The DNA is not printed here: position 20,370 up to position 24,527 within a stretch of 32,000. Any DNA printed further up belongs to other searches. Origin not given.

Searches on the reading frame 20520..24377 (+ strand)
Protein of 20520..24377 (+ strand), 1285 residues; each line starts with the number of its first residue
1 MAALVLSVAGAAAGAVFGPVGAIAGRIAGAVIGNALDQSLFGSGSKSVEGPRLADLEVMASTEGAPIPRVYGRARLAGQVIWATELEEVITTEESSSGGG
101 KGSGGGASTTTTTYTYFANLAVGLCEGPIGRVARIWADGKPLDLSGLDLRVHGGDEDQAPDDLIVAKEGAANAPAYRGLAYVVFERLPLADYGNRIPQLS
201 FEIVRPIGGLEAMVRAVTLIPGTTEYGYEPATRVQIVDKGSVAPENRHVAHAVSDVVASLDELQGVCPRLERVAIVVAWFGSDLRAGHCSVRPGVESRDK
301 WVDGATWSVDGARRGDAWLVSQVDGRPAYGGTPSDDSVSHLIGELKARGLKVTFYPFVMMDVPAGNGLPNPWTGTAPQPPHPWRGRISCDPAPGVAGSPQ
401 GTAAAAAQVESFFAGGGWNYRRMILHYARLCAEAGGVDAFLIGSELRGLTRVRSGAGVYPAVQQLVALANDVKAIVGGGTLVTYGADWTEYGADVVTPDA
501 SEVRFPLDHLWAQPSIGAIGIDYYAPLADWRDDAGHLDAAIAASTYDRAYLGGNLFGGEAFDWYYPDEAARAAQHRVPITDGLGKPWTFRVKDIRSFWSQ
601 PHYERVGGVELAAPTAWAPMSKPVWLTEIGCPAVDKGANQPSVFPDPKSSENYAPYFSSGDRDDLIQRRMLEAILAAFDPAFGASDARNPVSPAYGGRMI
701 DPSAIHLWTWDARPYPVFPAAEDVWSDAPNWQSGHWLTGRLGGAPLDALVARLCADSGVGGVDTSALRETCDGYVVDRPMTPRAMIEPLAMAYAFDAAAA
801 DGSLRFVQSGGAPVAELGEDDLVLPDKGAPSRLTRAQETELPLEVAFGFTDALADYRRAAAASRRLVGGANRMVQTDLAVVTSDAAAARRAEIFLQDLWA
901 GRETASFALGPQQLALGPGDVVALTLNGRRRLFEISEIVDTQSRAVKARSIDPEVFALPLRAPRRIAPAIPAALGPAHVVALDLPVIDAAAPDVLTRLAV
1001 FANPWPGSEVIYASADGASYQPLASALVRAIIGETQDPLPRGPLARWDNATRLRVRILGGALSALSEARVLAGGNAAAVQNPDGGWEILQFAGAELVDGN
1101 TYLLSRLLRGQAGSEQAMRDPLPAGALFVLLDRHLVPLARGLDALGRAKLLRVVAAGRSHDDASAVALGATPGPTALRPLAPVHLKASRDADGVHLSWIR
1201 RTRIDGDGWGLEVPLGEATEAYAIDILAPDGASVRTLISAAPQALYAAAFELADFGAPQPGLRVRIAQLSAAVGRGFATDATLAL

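Call 18: search_protein_families(library=pfam, proteins=[window:20520-24377:+], max_evalue=0.001)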
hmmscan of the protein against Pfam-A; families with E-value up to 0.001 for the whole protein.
window:20520-24377:+ (1285 aa): 4 families
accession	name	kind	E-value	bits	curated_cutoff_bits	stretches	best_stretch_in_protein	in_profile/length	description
PF13547.12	GTA_TIM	-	2.4e-138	461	27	1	418-719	1-299/299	GTA TIM-barrel-like domain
PF13550.12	Phage-tail_3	-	5.9e-47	160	23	1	777-939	1-163/164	Putative phage tail protein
PF23666.2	Rcc01698_C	-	6e-30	103.9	27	1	1030-1129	1-98/98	Rcc01698-like, C-terminal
PF22612.2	GH113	-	3.9e-05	23.6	27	0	419-448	111-139/289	Glycoside Hydrolase Family 113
